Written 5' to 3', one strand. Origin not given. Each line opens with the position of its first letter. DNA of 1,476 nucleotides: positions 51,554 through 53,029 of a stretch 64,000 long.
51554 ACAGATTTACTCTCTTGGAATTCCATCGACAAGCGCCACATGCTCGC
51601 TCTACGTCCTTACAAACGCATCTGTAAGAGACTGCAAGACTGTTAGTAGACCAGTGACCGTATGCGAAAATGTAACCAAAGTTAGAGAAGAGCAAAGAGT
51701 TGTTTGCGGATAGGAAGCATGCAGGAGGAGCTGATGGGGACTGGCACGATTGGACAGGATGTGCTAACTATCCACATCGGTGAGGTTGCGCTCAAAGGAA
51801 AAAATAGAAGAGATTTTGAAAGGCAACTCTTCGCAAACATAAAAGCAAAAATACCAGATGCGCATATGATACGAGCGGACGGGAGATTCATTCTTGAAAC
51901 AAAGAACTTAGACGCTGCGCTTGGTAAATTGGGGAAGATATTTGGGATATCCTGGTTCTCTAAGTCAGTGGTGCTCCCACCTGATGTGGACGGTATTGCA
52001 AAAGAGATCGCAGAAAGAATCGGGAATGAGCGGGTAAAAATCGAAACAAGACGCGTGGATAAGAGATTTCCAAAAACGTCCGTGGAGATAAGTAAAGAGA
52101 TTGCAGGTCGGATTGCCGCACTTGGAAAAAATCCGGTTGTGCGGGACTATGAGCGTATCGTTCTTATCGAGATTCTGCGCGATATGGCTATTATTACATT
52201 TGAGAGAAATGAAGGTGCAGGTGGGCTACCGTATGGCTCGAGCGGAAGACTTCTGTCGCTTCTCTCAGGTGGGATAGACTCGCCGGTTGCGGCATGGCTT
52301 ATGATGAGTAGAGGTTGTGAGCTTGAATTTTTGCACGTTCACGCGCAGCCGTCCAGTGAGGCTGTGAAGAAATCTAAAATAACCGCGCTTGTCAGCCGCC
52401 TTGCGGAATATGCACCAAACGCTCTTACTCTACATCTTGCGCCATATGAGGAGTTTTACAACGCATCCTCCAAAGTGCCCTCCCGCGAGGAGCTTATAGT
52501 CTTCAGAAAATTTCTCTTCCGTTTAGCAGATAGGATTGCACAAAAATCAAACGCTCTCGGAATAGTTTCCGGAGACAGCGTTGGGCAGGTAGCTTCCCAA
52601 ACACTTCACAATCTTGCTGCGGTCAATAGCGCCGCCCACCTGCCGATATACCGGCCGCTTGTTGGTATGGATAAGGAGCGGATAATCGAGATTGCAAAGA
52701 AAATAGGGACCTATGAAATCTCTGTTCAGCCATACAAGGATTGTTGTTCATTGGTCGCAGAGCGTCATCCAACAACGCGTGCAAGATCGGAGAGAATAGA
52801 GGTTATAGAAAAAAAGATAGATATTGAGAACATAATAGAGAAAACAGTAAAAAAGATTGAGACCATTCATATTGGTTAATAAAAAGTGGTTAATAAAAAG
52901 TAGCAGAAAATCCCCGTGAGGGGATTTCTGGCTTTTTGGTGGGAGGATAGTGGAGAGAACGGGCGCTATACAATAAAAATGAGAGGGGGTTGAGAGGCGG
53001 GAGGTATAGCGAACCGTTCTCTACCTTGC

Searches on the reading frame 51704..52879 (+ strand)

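Call 74: search_protein_families(library=pfam, proteins=[window:51704-52879:+], max_evalue=0.001)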
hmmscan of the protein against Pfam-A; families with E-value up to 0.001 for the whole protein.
window:51704-52879:+ (391 aa): 4 families
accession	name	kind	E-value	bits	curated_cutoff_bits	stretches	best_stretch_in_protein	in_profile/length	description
PF02568.20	ThiI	-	2.4e-62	210.5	20.5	1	178-373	1-196/197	Thiamine biosynthesis protein (ThiI)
PF22025.1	ThiI_fer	-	3e-15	56.9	25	1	21-86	2-72/72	ThiI ferredoxin-like domain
PF06508.19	QueC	-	2.5e-06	27.6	22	1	184-344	3-184/210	Queuosine biosynthesis protein QueC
PF02926.22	THUMP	-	0.00012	22.8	20.6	1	108-165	23-82/84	THUMP domain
